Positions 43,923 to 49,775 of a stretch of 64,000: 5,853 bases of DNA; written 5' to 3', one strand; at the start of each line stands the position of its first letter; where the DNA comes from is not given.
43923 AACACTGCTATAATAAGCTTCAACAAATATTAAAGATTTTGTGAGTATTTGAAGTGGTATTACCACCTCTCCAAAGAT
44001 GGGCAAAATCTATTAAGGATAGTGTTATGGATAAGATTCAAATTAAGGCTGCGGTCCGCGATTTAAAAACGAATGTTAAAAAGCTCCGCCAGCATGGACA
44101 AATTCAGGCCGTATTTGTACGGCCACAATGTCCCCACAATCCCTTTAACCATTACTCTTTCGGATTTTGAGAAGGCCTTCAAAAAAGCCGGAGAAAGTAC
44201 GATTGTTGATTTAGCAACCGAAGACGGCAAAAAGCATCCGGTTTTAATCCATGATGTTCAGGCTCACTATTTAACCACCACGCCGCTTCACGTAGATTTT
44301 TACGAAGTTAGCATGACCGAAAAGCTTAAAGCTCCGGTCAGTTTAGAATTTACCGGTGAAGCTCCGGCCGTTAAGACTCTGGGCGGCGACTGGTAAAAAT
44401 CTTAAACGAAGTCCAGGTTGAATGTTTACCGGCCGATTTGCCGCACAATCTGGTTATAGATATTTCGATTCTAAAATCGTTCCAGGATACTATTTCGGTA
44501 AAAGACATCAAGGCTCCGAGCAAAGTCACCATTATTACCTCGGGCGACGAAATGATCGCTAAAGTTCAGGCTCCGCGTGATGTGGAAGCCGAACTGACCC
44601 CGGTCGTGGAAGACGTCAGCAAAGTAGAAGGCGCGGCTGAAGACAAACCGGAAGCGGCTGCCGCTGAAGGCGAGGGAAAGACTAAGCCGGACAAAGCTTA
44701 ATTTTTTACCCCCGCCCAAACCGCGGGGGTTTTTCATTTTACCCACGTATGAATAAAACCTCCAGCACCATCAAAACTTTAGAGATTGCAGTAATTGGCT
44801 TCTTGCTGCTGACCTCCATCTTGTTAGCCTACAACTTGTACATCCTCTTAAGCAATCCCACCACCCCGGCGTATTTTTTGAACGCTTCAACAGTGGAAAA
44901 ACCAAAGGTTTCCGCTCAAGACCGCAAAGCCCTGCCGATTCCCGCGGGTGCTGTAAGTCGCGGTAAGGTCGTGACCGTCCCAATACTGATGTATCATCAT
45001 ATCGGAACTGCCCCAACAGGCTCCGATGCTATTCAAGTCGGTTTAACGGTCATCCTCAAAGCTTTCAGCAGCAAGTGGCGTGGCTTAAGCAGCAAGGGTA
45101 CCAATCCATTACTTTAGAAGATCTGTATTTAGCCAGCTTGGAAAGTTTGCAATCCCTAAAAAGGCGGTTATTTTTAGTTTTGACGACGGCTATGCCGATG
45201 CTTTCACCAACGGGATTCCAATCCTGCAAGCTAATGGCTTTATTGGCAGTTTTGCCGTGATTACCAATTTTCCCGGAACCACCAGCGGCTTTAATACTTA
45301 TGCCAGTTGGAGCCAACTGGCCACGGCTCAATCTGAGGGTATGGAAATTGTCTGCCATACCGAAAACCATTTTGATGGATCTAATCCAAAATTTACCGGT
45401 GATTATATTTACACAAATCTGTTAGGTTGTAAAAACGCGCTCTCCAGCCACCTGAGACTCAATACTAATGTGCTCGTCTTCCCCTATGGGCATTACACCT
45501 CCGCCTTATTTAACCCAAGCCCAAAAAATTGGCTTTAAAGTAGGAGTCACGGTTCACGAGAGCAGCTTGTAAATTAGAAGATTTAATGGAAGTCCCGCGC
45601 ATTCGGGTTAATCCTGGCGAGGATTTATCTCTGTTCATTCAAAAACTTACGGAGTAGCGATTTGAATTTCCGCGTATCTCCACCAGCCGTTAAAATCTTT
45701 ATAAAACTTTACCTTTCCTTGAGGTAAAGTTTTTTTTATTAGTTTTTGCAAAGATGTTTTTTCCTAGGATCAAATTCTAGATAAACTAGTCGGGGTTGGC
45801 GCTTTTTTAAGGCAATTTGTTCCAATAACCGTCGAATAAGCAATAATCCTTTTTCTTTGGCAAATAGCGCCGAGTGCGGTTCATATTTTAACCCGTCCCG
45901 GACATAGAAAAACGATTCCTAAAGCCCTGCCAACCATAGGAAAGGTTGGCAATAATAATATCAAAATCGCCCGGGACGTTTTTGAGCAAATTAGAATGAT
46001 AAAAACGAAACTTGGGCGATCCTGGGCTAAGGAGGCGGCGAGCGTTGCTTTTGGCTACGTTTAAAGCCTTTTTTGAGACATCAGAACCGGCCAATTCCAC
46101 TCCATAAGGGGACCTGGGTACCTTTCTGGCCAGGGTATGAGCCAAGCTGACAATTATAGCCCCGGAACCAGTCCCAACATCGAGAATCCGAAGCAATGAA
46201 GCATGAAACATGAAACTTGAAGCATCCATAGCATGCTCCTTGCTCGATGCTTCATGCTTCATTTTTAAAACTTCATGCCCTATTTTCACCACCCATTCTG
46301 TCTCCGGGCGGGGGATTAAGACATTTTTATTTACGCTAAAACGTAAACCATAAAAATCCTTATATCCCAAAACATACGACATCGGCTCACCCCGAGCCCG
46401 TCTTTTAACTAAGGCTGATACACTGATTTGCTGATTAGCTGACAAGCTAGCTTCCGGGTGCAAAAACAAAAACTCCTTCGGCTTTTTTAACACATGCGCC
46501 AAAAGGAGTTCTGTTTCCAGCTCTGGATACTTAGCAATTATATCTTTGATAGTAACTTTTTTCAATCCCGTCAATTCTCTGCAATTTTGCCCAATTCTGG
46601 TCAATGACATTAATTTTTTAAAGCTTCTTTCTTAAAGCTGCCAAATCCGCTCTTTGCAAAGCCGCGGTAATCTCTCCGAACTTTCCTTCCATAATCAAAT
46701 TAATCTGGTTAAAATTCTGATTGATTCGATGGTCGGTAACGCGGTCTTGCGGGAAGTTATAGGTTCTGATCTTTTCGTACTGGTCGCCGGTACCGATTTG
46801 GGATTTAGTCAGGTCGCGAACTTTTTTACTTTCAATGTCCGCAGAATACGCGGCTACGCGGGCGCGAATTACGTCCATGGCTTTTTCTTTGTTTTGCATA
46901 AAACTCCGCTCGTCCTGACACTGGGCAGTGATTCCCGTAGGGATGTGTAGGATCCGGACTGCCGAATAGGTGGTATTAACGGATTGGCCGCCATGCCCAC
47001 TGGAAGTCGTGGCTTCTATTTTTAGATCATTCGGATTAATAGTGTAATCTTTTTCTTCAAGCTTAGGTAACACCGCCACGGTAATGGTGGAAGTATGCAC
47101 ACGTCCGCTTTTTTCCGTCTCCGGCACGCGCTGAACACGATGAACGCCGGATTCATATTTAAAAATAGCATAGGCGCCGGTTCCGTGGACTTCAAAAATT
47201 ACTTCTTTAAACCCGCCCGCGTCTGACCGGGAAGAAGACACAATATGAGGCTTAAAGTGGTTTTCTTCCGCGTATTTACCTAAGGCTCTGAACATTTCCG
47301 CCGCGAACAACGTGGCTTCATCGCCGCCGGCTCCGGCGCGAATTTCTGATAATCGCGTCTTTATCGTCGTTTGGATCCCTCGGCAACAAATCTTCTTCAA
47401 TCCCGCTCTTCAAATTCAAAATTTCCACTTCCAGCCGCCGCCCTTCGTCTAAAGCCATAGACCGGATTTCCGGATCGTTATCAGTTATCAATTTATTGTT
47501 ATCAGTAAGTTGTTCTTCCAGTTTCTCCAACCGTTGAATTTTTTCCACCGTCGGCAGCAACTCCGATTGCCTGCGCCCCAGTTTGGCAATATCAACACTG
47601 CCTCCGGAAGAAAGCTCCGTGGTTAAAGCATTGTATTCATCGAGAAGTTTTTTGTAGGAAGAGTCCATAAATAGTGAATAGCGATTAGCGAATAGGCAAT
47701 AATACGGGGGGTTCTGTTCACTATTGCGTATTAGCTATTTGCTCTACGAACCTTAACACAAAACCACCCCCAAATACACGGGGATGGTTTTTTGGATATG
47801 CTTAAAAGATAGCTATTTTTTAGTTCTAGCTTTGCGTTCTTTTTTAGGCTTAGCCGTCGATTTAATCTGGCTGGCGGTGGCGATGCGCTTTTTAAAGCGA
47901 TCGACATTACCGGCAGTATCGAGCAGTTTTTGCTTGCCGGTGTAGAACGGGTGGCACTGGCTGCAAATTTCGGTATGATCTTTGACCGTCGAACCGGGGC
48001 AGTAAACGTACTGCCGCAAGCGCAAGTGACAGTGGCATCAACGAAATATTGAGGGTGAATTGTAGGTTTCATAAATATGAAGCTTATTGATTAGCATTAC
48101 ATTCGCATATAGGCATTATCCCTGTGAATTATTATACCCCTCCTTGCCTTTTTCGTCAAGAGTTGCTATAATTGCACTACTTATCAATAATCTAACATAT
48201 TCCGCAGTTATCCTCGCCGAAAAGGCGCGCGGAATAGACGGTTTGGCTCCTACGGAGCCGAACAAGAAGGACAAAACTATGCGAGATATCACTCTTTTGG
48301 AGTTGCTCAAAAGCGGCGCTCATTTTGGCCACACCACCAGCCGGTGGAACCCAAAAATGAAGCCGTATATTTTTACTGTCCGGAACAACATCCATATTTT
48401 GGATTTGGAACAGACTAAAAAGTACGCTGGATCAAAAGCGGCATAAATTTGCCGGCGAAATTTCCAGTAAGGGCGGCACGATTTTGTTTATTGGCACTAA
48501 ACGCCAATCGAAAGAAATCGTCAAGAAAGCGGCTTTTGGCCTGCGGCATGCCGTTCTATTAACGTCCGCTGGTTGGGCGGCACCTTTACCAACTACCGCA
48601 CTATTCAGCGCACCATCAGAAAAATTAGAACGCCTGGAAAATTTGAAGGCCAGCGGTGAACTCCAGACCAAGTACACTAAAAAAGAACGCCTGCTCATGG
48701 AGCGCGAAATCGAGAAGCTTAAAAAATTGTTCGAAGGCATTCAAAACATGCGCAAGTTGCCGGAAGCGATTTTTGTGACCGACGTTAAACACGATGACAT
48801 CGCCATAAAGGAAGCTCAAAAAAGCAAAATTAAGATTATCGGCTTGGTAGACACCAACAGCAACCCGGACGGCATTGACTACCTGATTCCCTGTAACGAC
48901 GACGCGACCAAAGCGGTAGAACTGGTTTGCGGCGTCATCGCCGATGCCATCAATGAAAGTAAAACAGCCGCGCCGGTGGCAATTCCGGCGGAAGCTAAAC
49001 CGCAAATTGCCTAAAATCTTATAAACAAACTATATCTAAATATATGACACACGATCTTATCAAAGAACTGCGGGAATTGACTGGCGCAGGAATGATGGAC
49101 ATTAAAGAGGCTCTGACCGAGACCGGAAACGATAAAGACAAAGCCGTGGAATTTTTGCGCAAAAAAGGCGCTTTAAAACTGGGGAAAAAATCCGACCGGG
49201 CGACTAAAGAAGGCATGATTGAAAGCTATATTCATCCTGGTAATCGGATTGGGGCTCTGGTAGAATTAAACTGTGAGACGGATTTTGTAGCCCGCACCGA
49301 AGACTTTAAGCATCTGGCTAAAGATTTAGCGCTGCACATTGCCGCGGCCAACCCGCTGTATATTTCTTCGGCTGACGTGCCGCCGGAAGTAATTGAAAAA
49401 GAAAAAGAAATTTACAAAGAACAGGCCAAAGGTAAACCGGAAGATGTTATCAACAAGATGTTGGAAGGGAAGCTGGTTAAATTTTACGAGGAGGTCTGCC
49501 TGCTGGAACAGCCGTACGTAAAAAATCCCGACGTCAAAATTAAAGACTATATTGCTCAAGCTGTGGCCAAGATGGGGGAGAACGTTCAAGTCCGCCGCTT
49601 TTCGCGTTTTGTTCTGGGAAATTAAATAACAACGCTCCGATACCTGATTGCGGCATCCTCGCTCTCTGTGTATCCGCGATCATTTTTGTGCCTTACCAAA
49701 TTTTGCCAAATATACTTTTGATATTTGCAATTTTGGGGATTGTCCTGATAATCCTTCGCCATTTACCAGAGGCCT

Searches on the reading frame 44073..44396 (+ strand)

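Call 68: search_protein_families(library=pfam, proteins=[window:44073-44396:+], max_evalue=0.001)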
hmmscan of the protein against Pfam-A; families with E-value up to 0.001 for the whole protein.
window:44073-44396:+ (107 aa): 1 family
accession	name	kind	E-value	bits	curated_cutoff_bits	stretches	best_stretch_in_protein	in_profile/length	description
PF01386.24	Ribosomal_L25p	-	7.7e-12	45.9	23.6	1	15-76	26-82/82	Ribosomal L25p family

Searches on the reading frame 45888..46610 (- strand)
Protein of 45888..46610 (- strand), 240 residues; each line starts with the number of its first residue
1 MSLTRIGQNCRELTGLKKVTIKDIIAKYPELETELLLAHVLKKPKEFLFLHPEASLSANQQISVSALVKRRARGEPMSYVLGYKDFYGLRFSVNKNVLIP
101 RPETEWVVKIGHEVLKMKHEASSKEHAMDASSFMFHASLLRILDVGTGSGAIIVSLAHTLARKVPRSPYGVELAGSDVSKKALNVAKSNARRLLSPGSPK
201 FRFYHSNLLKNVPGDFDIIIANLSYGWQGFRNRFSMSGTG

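Call 38: search_protein_families(library=pfam, proteins=[window:45888-46610:-], max_evalue=0.001)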
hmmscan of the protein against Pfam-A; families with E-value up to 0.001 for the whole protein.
window:45888-46610:- (240 aa): 6 families
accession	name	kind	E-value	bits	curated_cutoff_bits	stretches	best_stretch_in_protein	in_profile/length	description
PF17827.6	PrmC_N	-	1.1e-14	55.2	23.4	1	28-82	17-71/71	PrmC N-terminal domain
PF13847.12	Methyltransf_31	-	1.4e-07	31.8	27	1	139-222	4-81/145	Methyltransferase domain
PF05175.20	MTS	-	4.8e-06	26.8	23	1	141-222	34-105/170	Methyltransferase small domain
PF08242.18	Methyltransf_12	-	2.9e-05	25.1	30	1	143-222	1-72/98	Methyltransferase domain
PF13649.12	Methyltransf_25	-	4.7e-05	24.4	27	1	142-222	1-71/97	Methyltransferase domain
PF01739.24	CheR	-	7.1e-05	22.8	27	0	130-188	23-82/195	CheR methyltransferase, SAM binding domain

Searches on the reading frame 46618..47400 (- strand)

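Call 38: search_protein_families(library=pfam, proteins=[window:46618-47400:-], max_evalue=0.001)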
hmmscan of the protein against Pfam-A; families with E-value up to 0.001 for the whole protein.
window:46618-47400:- (260 aa): 2 families
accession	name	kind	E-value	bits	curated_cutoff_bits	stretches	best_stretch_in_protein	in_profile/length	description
PF03462.23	PCRF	-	3.6e-38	131.8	24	1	19-108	105-194/194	PCRF domain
PF00472.26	RF-1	-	1e-36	125.8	35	1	116-225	2-116/116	RF-1 domain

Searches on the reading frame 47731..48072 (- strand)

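Call 68: search_protein_families(library=pfam, proteins=[window:47731-48072:-], max_evalue=0.001)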
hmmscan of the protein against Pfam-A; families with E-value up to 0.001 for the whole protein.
window:47731-48072:- (113 aa): 1 family
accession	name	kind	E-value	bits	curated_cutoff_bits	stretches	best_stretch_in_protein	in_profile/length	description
PF01197.23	Ribosomal_L31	-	0.00024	21.7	27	1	1-24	1-23/65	Ribosomal protein L31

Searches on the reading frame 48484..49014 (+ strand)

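Call 38: search_protein_families(library=pfam, proteins=[window:48484-49014:+], max_evalue=0.001)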
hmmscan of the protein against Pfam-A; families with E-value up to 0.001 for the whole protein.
window:48484-49014:+ (176 aa): 1 family
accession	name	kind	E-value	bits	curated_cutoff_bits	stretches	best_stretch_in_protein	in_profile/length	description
PF00318.25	Ribosomal_S2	-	2.1e-42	145.3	26.1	1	1-158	60-215/216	Ribosomal protein S2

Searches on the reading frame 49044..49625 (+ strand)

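Call 38: search_protein_families(library=pfam, proteins=[window:49044-49625:+], max_evalue=0.001)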
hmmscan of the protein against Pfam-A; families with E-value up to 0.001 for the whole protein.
window:49044-49625:+ (193 aa): 1 family
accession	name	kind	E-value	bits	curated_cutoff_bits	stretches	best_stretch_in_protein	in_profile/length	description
PF00889.24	EF_TS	-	1.2e-41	143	27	1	51-192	74-203/204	Elongation factor TS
